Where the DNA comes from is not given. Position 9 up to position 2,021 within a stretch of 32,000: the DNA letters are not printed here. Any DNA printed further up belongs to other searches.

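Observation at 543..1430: Class-3-type intein (Ala1 / Trp-Cys-Thr signature) splitting the active site of a CHAP cell-wall hydrolase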

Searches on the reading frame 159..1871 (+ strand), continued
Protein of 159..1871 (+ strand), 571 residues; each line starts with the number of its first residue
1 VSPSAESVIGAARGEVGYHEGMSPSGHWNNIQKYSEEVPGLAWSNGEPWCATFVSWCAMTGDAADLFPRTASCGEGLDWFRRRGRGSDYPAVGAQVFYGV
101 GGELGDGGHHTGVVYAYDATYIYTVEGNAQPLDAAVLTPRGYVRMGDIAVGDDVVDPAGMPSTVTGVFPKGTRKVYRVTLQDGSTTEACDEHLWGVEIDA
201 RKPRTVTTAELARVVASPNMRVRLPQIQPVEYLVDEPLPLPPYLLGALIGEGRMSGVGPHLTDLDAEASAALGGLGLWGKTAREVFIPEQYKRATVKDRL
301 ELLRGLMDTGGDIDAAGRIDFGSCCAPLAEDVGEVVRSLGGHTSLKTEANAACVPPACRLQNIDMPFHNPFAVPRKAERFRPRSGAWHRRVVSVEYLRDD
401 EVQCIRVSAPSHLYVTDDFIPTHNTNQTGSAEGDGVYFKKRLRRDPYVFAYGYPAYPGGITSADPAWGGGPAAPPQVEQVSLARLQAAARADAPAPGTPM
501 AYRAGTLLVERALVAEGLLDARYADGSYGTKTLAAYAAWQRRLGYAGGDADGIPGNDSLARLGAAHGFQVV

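Call 54: predict_structure(alignment_id=A4)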
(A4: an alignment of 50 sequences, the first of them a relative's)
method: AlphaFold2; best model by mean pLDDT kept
length: 571 residues; sequences in the alignment: 50
mean_pLDDT: 84.2   pTM: 0.59
mean pLDDT of the five models: 84.2, 84.0, 82.5, 81.2, 80.7
residues with pLDDT >= 90: 269; 70-90: 213; 50-70: 66; < 50: 23
segments of 3 or more residues with pLDDT < 50: 127-130, 427-432, 471-476, 496-499
pLDDT, mean of each block of 10 residues (from residue 1): 83 78 63 85 76 92 92 89 89 87 60 86 70 83 86 94 81 85 92 88 87 93 96 93 95 66 74 93 93 97 97 97 93 97 89 73 97 98 93 91 84 93 62 65 79 83 63 57 84 51 77 89 85 94 91 92 84 85
secondary structure, 60 per line:
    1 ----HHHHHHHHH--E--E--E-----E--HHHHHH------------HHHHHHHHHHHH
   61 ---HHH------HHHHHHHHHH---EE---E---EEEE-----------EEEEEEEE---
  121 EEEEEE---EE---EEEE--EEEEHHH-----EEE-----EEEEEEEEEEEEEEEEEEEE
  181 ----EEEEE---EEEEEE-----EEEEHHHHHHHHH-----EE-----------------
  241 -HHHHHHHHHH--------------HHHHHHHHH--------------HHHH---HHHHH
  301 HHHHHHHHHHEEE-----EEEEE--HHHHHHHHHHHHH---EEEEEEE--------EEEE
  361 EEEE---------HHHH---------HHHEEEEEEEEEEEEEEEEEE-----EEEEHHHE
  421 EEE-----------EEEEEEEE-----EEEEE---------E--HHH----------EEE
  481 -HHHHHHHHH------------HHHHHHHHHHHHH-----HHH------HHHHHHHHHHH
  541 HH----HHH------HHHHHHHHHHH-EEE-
elements in order: H5-13 H31-36 H49-60 H73-82 E95-98 E110-117 E121-126 E135-138 E141-144 E153-155 E161-180 E185-189 E193-198 E204-207 H208-216 H242-251 H266-274 H289-292 H296-310 E311-313 E319-323 H326-338 E342-348 E357-364 H374-377 E390-407 E413-416 E420-423 E435-442 E448-452 E478-480 H482-490 H503-515 H530-542 H556-566 E568-570

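Call 57: fold_search(model_id=the predicted structure, library=pdb)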
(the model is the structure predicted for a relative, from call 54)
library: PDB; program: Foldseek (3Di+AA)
matches with E <= 10: 345; with E <= 0.001: 28
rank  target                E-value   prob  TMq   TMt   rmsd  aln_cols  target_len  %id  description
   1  1ef0_A                9.0e-12  1.00  0.39  0.50   6.2       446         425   14  CRYSTAL STRUCTURE OF PI-SCEI MINIPRECURSOR (released 2000-06-07)
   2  1dfa                  2.2e-11  1.00  0.36  0.49   7.4       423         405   15  CRYSTAL STRUCTURE OF PI-SCEI IN C2 SPACE GROUP (released 1999-12-08)
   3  7qsu                  3.0e-11  1.00  0.35  0.51   7.3       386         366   13  Crystal structure of homing endonuclease-associated TliVMA intein (C1A, d333-339) (released 2022-03-30)
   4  1jva_B                1.8e-10  1.00  0.37  0.48   9.6       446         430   15  CRYSTAL STRUCTURE OF THE VMA1-DERIVED ENDONUCLEASE BEARING THE N AND C EXTEIN PROPEPTIDES (released 2002-08-29)
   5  1vde_A                2.2e-10  1.00  0.35  0.45   9.3       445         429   16  PI-SCEI, A HOMING ENDONUCLEASE WITH PROTEIN SPLICING ACTIVITY (released 1998-04-08)
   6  1vde_B                4.2e-10  1.00  0.38  0.49   8.9       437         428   14  PI-SCEI, A HOMING ENDONUCLEASE WITH PROTEIN SPLICING ACTIVITY (released 1998-04-08)
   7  1um2_B                5.6e-10  1.00  0.35  0.46  10.2       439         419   14  Crystal Structure of the Vma1-Derived Endonuclease with the Ligated Extein Segment (released 2004-09-22)
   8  1lws_A                1.0e-09  1.00  0.36  0.46   9.5       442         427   15  Crystal structure of the intein homing endonuclease PI-SceI bound to its recognition sequence (released 2002-09-27)
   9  1um2_A                1.1e-09  1.00  0.36  0.47   9.5       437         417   15  Crystal Structure of the Vma1-Derived Endonuclease with the Ligated Extein Segment (released 2004-09-22)
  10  1jva_A                1.2e-09  1.00  0.37  0.49   9.9       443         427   14  CRYSTAL STRUCTURE OF THE VMA1-DERIVED ENDONUCLEASE BEARING THE N AND C EXTEIN PROPEPTIDES (released 2002-08-29)
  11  7qss                  1.6e-09  1.00  0.33  0.42   8.9       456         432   12  Crystal structure of homing endonuclease-associated TliVMA intein (C1A) (released 2022-03-30)
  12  1lwt_A                2.2e-09  1.00  0.40  0.51   6.2       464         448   14  Crystal structure of the intein homing endonuclease PI-SceI bound to its substrate DNA (Ca2+ free) (released 2002-09-27)
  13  7qst                  5.8e-09  1.00  0.35  0.52   8.7       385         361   13  Crystal structure of homing endonuclease-associated PhoVMA intein (C1A) (released 2022-03-30)
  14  1ef0_B                1.0e-08  1.00  0.37  0.52   6.6       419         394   14  CRYSTAL STRUCTURE OF PI-SCEI MINIPRECURSOR (released 2000-06-07)
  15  6riy_A                8.6e-07  1.00  0.20  0.81   6.9       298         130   13  Crystal structure of MchDnaB-1 intein (N145AA) (released 2020-05-13)
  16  6riy_B                1.9e-06  1.00  0.19  0.76   6.4       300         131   14  Crystal structure of MchDnaB-1 intein (N145AA) (released 2020-05-13)
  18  6bs8_A                2.6e-06  1.00  0.20  0.83   6.1       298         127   14  The class 3 DnaB intein from Mycobacterium smegmatis (released 2018-11-21)
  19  6bs8_B                4.0e-06  1.00  0.19  0.80   9.6       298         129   15  The class 3 DnaB intein from Mycobacterium smegmatis (released 2018-11-21)
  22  6bs8_C                7.6e-06  1.00  0.19  0.81  10.9       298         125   14  The class 3 DnaB intein from Mycobacterium smegmatis (released 2018-11-21)
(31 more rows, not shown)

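Call 62: find_encoding_contigs(protein=P0035, flank=10000, max_places=2)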
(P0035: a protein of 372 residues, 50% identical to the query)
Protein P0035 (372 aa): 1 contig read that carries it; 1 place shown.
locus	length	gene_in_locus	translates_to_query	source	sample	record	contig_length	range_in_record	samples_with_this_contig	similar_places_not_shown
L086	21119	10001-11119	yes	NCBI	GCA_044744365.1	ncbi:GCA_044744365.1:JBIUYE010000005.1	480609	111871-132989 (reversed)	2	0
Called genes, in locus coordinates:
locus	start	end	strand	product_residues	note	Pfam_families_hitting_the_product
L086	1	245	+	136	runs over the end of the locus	PF19586:DUF6093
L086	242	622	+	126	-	-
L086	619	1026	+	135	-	-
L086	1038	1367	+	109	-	-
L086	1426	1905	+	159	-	PF25595:Phage_TTP_16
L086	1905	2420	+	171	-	-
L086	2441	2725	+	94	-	-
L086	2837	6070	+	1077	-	PF10145:PhageMin_Tail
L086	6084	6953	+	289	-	-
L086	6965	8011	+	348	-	-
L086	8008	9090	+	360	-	-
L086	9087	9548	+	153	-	-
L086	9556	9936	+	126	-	-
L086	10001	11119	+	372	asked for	-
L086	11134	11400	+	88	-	-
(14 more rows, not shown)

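Call 66: find_related_loci(query=A3, collection=viral_contigs, flank=8000)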
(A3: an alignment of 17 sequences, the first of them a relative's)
Query A3 (571 aa) in viral_contigs; peptide patterns used: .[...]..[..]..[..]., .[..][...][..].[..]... (x = any residue, [..] = any of these).
600 stretches matched a pattern (row limit reached: there are more); 580 encode a relative of the query (tblastn E <= 1e-3); the best 80 are kept; 80 distinct loci.
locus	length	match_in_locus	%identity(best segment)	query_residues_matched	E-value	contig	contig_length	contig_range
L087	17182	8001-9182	34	84-427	2e-56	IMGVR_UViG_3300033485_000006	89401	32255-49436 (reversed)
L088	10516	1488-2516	38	130-425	8e-55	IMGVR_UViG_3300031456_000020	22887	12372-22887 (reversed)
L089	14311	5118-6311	32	127-447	3e-53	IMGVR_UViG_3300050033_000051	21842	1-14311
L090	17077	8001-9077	36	127-425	6e-53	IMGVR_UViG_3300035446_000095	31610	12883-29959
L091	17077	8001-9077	36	127-425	6e-53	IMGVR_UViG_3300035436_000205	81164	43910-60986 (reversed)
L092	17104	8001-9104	34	127-425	6e-52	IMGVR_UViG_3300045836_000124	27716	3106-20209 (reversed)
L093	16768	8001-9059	37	127-427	7e-52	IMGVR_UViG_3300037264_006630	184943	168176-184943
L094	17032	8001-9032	37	127-425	4e-51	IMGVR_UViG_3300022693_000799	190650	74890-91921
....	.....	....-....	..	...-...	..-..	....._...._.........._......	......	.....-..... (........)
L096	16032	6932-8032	35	109-425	5e-51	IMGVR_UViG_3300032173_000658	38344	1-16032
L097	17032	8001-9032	37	127-425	4e-51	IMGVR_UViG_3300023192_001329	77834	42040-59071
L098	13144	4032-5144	32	127-425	4e-51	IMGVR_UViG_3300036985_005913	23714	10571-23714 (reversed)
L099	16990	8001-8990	37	127-425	1e-50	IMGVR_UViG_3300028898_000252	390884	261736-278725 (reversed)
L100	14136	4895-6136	33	61-425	1e-50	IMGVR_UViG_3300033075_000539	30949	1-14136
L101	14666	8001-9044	36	127-425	3e-50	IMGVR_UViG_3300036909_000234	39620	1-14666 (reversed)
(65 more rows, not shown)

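Call 73: search_protein_representatives(protein=window:159-1871:+)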
Query: 571 residues. Proteins with E-value up to 0.001 (for the whole library): 18946; up to 1e-10: 12651; up to 1e-30: 3901. The best 150 are listed.
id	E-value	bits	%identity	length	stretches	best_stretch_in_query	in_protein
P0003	2.0e-251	852.3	71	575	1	5-570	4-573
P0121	1.9e-101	357.0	36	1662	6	128-256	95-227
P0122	8.8e-97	341.6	37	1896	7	255-447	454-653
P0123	9.2e-95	334.9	38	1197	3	130-427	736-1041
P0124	1.2e-92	327.9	43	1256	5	270-429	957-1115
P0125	1.8e-92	327.4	39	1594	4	127-268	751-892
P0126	2.4e-90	320.4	40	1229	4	271-431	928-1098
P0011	3.5e-88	313.2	44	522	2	7-268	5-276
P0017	4.3e-86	306.3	48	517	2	271-444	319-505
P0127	6.4e-86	305.7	40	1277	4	128-272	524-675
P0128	1.0e-84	301.8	40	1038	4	273-427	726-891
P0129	1.0e-84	301.8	40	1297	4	271-428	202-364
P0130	1.3e-84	301.4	37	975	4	276-427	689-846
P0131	1.5e-84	301.3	39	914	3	129-426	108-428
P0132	2.6e-84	300.4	39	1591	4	127-256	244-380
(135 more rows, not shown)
